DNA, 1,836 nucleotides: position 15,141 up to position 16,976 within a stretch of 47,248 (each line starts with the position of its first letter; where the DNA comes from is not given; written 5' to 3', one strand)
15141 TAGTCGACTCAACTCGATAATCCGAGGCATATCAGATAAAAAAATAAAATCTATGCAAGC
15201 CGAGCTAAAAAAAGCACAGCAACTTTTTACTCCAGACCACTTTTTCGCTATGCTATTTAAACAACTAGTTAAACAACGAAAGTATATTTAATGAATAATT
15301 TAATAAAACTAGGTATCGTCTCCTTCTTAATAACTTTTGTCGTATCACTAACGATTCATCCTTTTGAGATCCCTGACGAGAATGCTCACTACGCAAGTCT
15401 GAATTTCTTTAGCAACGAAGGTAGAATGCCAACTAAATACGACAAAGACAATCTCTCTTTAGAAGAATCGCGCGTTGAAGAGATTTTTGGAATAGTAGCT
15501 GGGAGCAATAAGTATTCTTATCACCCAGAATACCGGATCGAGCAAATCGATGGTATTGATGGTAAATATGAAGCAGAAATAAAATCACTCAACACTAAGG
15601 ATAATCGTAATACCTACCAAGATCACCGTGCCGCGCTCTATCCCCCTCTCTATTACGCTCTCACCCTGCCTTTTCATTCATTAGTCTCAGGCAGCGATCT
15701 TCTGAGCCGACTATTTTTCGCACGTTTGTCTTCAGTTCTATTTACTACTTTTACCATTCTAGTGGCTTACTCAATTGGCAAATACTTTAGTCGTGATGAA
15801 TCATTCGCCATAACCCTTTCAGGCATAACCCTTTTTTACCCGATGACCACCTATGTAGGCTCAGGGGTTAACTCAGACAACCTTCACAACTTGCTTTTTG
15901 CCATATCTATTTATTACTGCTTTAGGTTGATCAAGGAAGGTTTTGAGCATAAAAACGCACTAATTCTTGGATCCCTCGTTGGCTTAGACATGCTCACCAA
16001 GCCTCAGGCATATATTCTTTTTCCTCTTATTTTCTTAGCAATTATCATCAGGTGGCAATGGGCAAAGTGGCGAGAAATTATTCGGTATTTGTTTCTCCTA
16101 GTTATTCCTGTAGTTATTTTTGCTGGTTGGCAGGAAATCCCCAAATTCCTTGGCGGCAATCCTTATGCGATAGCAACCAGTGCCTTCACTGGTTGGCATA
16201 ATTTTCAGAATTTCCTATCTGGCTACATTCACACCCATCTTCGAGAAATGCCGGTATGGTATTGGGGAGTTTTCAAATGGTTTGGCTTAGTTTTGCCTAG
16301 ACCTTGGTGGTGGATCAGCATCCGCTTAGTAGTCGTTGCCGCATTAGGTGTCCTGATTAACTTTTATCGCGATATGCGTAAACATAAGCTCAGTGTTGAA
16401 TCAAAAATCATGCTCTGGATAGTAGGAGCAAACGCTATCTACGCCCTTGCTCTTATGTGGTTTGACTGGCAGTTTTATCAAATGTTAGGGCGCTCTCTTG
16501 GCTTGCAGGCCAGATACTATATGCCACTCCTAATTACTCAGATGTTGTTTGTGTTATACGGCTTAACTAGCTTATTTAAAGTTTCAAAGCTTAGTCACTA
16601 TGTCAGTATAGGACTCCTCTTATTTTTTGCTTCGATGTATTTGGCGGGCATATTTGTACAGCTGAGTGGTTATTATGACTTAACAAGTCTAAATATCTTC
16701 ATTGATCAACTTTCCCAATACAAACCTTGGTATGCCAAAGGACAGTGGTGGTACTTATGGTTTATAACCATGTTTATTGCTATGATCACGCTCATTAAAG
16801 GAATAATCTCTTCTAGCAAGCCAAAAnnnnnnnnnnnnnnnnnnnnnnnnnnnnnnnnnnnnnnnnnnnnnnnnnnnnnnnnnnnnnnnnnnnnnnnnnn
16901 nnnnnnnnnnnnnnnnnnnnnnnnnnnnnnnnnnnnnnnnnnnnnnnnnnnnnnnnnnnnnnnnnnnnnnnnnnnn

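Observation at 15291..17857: DUF2142 polytopic protein + anchor-less GT2 + DUF2304 mini-membrane protein: candidate uncharacterised three-component extracytoplasmic glycosylation system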

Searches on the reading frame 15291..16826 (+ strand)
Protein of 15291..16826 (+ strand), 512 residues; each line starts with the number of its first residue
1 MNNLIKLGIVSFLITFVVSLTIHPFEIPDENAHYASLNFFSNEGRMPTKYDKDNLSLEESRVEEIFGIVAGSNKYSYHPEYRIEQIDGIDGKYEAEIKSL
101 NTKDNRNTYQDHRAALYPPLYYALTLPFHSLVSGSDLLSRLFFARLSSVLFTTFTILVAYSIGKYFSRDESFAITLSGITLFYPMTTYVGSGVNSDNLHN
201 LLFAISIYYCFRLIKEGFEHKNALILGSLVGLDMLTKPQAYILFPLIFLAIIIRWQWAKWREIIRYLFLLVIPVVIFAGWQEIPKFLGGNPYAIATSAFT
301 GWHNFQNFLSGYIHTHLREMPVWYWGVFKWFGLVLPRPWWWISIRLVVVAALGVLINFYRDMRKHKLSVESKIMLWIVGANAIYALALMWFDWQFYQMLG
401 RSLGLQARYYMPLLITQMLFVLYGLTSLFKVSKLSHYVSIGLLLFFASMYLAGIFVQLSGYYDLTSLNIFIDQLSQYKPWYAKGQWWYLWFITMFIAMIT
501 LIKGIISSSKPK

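Call 3: search_protein_families(library=pfam, proteins=[window:15291-16826:+], max_evalue=0.01)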
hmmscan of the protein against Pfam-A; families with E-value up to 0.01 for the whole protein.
window:15291-16826:+ (512 aa): 1 family
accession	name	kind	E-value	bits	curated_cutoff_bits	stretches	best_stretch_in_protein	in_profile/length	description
PF13231.12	PMT_2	-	1.1e-08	35.9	26.1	1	142-278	22-155/160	Dolichyl-phosphate-mannose-protein mannosyltransferase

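Call 4: search_protein_families(library=ncbifam, proteins=[window:15291-16826:+], max_evalue=0.01)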
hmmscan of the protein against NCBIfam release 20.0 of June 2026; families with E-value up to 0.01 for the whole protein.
window:15291-16826:+ (512 aa): 0 families

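Call 7: search_protein_families(library=pfam, proteins=[window:15291-16826:+], max_evalue=10)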
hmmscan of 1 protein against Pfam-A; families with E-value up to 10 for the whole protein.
window:15291-16826:+ (512 aa): 2 families
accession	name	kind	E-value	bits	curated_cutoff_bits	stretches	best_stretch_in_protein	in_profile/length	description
PF13231.12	PMT_2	-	1.1e-08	35.9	26.1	1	142-278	22-155/160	Dolichyl-phosphate-mannose-protein mannosyltransferase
PF10066.14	DUF2304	-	0.03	15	25.5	1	346-436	5-91/106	Uncharacterized conserved protein (DUF2304)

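Call 19: search_solved_structures(query=window:15291-16826:+, max_evalue=1, show_alignments=1)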
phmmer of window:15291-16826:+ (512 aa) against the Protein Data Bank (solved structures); distinct sequences matched with E-value up to 1: 0.

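Call 20: find_homologous_proteins(query=window:15291-16826:+, max_evalue=0.001)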
Query window:15291-16826:+ (512 aa): 161 proteins with E <= 0.001 among 8000 candidates; the best 120 are listed.
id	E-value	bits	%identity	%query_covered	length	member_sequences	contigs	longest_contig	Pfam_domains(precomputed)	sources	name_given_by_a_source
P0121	0.0e+0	1161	100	100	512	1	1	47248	PF13231.13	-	-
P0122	1.3e-292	989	83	100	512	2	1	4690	PF13231.13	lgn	-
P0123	1.9e-261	886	73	100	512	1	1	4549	PF13231.13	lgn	-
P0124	1.9e-242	824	69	100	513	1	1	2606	PF13231.13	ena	-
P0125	1.2e-194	666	60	94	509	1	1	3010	-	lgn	-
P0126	1.8e-193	662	56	98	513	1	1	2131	-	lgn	-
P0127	1.0e-190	653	57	96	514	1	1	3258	PF09913.16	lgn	-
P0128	3.7e-190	651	55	99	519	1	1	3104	-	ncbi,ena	-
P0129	1.1e-187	643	58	96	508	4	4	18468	PF13231.13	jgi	jgi:4-amino-4-deoxy-L-arabinose transferase-like glycosyltransferase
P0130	1.2e-187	643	57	98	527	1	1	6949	-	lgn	-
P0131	8.6e-187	640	57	96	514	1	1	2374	PF09913.16,PF13231.13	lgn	-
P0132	1.6e-186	639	55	96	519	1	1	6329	-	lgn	-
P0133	1.1e-184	633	57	92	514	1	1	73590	-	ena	-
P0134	1.8e-182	626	53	98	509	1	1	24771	-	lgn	-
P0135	6.6e-182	624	54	93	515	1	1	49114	PF13231.13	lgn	-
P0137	1.6e-176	606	52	98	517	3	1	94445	PF09913.16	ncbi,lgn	-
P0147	1.6e-170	586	52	96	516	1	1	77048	PF09913.16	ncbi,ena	-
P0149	1.1e-169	584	52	97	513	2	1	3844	PF09913.16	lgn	-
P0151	1.1e-168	580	50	98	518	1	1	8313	PF13231.13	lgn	-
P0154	1.7e-167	577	52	99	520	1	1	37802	PF09913.16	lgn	-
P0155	3.2e-167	576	51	99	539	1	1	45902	PF09913.16,PF13231.13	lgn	-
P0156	1.5e-166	573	52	98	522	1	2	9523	PF09913.16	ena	-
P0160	6.8e-165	568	51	97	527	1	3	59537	PF09913.16,PF13231.13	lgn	-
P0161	1.8e-164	567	51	98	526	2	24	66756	PF13231.13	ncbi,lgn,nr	ncbi:hypothetical protein DCC61_02215 [Candidatus Microgenomates bacterium]|nr:MAG: hypothetical pro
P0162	2.6e-164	566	50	98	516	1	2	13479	PF09913.16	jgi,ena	-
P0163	5.8e-164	565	51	98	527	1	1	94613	PF09913.16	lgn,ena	-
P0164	6.0e-163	561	48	99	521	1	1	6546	PF09913.16,PF13231.13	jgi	-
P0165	7.5e-163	561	51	95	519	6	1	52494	PF09913.16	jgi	-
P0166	4.4e-162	559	51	96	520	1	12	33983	PF13231.13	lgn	-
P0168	2.5e-160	553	48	100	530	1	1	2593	PF09913.16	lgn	-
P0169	3.7e-160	552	52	96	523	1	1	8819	PF09913.16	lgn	-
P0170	1.2e-158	547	50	100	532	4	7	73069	PF09913.16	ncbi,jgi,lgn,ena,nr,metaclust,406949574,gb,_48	ncbi:MAG: hypothetical protein ACD_40C00213G0048 [uncultured bacterium]|nr:MAG: hypothetical protein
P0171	8.7e-157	541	49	98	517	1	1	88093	PF09913.16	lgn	-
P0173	2.3e-156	540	48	98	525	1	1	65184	PF13231.13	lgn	-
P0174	6.8e-154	532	48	95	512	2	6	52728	PF09913.16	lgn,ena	-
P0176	5.7e-153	529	49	95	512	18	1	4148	PF09913.16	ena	-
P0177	6.9e-153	528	46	95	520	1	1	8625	PF09913.16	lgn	-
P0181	1.5e-147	511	46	98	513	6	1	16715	PF09913.16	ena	-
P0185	4.7e-136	473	44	99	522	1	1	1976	PF09913.16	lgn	-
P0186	1.9e-132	461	43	98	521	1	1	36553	PF09913.16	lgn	-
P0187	1.9e-125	438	42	95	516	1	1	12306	PF13231.13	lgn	-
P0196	3.6e-111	391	40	98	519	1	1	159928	-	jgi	-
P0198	5.1e-108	380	40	99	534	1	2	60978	PF13231.13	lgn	-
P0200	5.0e-107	377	40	95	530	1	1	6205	PF09913.16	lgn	-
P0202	3.0e-103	364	39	96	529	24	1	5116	PF13231.13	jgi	-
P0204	2.5e-100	355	38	96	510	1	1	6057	PF09913.16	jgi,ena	-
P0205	3.1e-100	355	39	100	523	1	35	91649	PF09913.16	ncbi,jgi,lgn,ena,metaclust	jgi:4-amino-4-deoxy-L-arabinose transferase-like glycosyltransferase|metaclust:\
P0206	2.4e-99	352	39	96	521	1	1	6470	PF09913.16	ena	-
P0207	7.9e-99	350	38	95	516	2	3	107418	PF09913.16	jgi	jgi:hypothetical protein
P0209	5.8e-96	340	39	94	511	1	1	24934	PF09913.16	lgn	-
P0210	2.9e-95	338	37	96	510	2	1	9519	PF09913.16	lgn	-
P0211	6.5e-95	337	37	93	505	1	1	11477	PF09913.16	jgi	jgi:hypothetical protein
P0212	2.4e-94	335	37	91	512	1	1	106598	PF09913.16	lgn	-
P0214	3.6e-93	331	37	95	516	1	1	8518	PF09913.16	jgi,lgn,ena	-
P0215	1.4e-92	329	37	91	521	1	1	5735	PF09913.16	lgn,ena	-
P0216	4.4e-92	328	38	94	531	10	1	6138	PF09913.16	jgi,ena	-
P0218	1.1e-91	326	36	100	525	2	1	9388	PF09913.16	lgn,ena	-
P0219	1.8e-91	326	36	92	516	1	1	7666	PF09913.16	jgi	-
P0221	4.1e-90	321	36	92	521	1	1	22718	PF09913.16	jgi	jgi:4-amino-4-deoxy-L-arabinose transferase-like glycosyltransferase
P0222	4.9e-90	321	36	94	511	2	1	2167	PF09913.16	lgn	-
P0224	4.7e-89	318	36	92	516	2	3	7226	PF09913.16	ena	-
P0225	5.1e-89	318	37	95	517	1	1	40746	PF09913.16,PF13231.13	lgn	-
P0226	1.7e-88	316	35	95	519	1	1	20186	PF09913.16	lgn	-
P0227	2.6e-88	315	36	91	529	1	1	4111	PF09913.16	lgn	-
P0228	2.7e-88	315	36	93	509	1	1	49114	PF09913.16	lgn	-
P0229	3.2e-88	315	37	91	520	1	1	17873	PF09913.16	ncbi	-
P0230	4.1e-88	315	35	97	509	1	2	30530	PF13231.13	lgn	-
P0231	6.4e-88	314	34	95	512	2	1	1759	PF09913.16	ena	-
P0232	7.8e-88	314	35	96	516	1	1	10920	PF09913.16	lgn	-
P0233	1.4e-87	313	36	96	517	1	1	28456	PF09913.16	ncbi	ncbi:DUF2142 domain-containing protein [Patescibacteria group bacterium]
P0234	2.3e-87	312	36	96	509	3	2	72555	PF09913.16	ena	-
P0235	3.9e-87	311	36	93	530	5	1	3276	PF09913.16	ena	-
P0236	4.5e-87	311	37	97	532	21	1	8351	PF09913.16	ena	-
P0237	6.2e-87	311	36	94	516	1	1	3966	PF09913.16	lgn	-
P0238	1.2e-86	310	38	94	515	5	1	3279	PF09913.16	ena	-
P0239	2.6e-86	309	36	94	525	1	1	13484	PF09913.16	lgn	-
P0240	3.2e-86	308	35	95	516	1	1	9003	PF09913.16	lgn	-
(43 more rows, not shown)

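Call 23: search_protein_families(library=pfam, alignment_id=A1, max_evalue=0.001)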
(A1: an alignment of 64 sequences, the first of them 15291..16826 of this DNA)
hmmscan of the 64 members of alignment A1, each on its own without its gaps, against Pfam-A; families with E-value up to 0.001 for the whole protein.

A. member 1, window:15291-16826:+ (512 aa): 1 family
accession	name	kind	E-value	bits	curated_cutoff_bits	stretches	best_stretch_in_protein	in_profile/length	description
PF13231.12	PMT_2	-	1.1e-08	35.9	26.1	1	142-278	22-155/160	Dolichyl-phosphate-mannose-protein mannosyltransferase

B. families by the number of members that match (of 64 scanned): 2 families
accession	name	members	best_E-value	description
PF09913.15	DUF2142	34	3.5e-29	Predicted membrane protein (DUF2142)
PF13231.12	PMT_2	14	1.3e-10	Dolichyl-phosphate-mannose-protein mannosyltransferase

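Call 26: predict_structure(alignment_id=A1)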
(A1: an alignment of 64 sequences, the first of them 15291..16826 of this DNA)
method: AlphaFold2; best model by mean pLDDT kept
length: 512 residues; sequences in the alignment: 64
mean_pLDDT: 93.1   pTM: 0.93
mean pLDDT of the five models: 93.1, 92.2, 92.0, 91.9, 91.5
residues with pLDDT >= 90: 429; 70-90: 60; 50-70: 23; < 50: 0
segments of 3 or more residues with pLDDT < 50: none
pLDDT, mean of each block of 10 residues (from residue 1): 90 98 91 97 94 95 89 66 89 97 96 92 98 97 98 98 96 97 95 96 98 97 98 95 98 95 97 96 82 73 94 91 80 85 96 96 95 98 95 90 86 98 95 93 97 93 94 97 97 97 88 61
secondary structure, 60 per line:
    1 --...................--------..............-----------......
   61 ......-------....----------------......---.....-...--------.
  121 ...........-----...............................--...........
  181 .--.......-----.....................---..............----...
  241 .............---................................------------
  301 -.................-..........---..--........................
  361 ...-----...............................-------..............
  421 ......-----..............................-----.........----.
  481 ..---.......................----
elements in order: H3-21 H30-43 H57-66 H74-77 H94-99 H103-107 E109-111 H120-131 H137-167 H170-181 H184-190 H196-216 H220-233 H238-253 H257-288 H302-318 H320-326 E327-329 H337-363 H369-399 H407-426 H432-461 H467-475 H486-508

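Call 31: fold_search(model_id=the predicted structure, library=pdb)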
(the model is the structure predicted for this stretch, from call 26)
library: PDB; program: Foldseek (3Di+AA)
matches with E <= 10: 358; with E <= 0.001: 5
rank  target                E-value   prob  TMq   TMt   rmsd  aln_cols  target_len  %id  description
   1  9i5k_A                2.7e-05  1.00  0.47  0.48  11.0       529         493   14  Structure of the Chaetomium thermophilum Pmt4 homodimer (C2 symmetry) (released 2025-12-24)
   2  5f15                  4.8e-05  1.00  0.45  0.43  12.2       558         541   14  Crystal Structure of ArnT from Cupriavidus metallidurans bound to Undecaprenyl phosphate (released 2016-02-17)
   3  5ezm                  5.2e-05  1.00  0.42  0.40  13.7       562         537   12  Crystal Structure of ArnT from Cupriavidus metallidurans in the apo state (released 2016-02-17)
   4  8if8_C                7.7e-04  1.00  0.42  0.37  14.9       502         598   10  Arabinosyltransferase AftA (released 2023-05-31)
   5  3wak                  9.5e-04  1.00  0.44  0.28  12.8       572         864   11  Crystal structure of the Archaeoglobus fulgidus oligosaccharyltransferase (O29867_ARCFU) in the apo form (released 2013-10-30)
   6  6ftg_5                1.1e-03  1.00  0.43  0.35  14.4       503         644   12  Subtomogram average of OST-containing ribosome-translocon complexes from canine rough microsomal membranes (released 2018-03-21)
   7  9s6s_A                1.3e-03  1.00  0.45  0.43   9.9       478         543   12  Ternary cryo-EM structure of human ALG9 with Dol25-PP-GlcNAc2Man6, Dol25-P-Man and Fab (released 2026-03-18)
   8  6p25_B                1.5e-03  1.00  0.29  0.22   9.7       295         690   14  Structure of S. cerevisiae protein O-mannosyltransferase Pmt1-Pmt2 complex bound to the sugar donor and a peptide acce (released 2019-07-10)
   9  9s6u_A                2.1e-03  1.00  0.46  0.44   9.5       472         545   11  Ternary cryo-EM structure of human ALG9 with Dol25-PP-GlcNAc2Man8, Dol25-P-Man and Fab (released 2026-03-18)
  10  7zlh_A                2.3e-03  1.00  0.42  0.34  10.4       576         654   11  Cryo-EM structure of C-mannosyltransferase CeDPY19, in apo state, bound to CMT2-Fab and anti-Fab nanobody (released 2023-01-11)
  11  3waj                  2.4e-03  1.00  0.41  0.28  12.6       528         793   10  Crystal structure of the Archaeoglobus fulgidus oligosaccharyltransferase (O29867_ARCFU) complex with Zn and sulfate (released 2013-10-30)
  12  8pn9_A                2.6e-03  1.00  0.44  0.36  12.1       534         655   12  Structure of human oligosaccharyltransferase OST-A complex bound to NGI-1 (released 2024-05-08)
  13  7oci_F                2.8e-03  1.00  0.44  0.36  12.9       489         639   13  Cryo-EM structure of yeast Ost6p containing oligosaccharyltransferase complex (released 2022-02-16)
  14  6snh_X                3.1e-03  1.00  0.32  0.34  14.4       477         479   13  Cryo-EM structure of yeast ALG6 in complex with 6AG9 Fab and Dol25-P-Glc (released 2020-03-11)
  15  7e9s_A                3.5e-03  1.00  0.40  0.26  13.0       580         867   11  Archaeal oligosaccharyltransferase AglB from Archaeoglobus fulgidus in complex with an inhibitory peptide and a dolich (released 2021-09-08)
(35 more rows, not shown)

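Call 73: search_solved_structures(query=A1, max_evalue=1)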
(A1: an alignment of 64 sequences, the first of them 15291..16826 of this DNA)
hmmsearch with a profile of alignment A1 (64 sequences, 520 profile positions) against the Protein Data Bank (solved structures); distinct sequences matched with E-value up to 1: 0.

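Call 78: find_encoding_contigs(protein=P0205, flank=7000, max_places=2)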
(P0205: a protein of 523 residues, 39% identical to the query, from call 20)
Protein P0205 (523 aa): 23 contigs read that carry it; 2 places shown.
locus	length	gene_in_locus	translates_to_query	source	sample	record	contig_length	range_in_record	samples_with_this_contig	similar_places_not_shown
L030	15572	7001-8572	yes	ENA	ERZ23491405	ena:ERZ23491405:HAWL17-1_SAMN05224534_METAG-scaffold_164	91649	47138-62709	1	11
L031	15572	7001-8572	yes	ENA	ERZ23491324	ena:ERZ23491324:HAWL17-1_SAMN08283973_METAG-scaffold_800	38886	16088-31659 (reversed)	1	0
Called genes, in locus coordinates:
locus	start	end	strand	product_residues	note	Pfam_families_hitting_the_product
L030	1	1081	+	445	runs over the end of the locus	-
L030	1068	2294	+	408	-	PF00534:Glycos_transf_1, PF13692:Glyco_trans_1_4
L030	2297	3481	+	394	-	PF01041:DegT_DnrJ_EryC1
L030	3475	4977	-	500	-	-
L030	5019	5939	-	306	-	PF00535:Glycos_transf_2, PF10111:Glyco_tranf_2_2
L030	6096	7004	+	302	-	PF01073:3Beta_HSD (weak), PF01370:Epimerase, PF02719:Polysacc_synt_2, PF04321:RmlD_sub_bind, PF16363:GDP_Man_Dehyd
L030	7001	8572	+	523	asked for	PF09913:DUF2142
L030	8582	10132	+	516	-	-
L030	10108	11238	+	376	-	-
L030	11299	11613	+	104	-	PF05973:Gp49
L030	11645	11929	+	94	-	PF13560:HTH_31, PF01381:HTH_3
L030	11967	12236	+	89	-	-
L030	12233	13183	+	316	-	-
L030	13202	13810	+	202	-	-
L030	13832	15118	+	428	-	PF01943:Polysacc_synt, PF13440:Polysacc_synt_3 (weak)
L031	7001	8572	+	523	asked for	PF09913:DUF2142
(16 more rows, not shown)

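Call 79: find_encoding_contigs(protein=P0233, flank=7000, max_places=2)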
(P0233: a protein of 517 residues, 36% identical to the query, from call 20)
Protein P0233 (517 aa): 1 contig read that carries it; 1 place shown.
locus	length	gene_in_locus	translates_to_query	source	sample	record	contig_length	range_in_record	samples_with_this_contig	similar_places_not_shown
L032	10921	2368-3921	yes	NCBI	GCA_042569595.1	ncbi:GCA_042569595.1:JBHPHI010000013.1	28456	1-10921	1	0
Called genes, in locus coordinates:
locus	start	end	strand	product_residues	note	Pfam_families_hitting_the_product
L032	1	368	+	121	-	?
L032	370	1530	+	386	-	PF13439:Glyco_transf_4, PF00534:Glycos_transf_1, PF20706:GT4-conflict (weak), PF13692:Glyco_trans_1_4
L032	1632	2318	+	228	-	-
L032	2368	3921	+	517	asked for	PF09913:DUF2142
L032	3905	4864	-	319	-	PF01370:Epimerase, PF04321:RmlD_sub_bind, PF01073:3Beta_HSD, PF07993:NAD_binding_4, PF16363:GDP_Man_Dehyd, PF02719:Polysacc_synt_2 (weak)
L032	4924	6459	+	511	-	-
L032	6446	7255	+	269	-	PF00535:Glycos_transf_2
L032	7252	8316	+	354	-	PF20706:GT4-conflict (weak), PF00534:Glycos_transf_1, PF13692:Glyco_trans_1_4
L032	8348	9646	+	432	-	PF01943:Polysacc_synt, PF03023:MurJ (faint), PF13440:Polysacc_synt_3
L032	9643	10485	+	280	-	PF00535:Glycos_transf_2, PF10111:Glyco_tranf_2_2, PF13641:Glyco_tranf_2_3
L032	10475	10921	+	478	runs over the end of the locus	PF13231:PMT_2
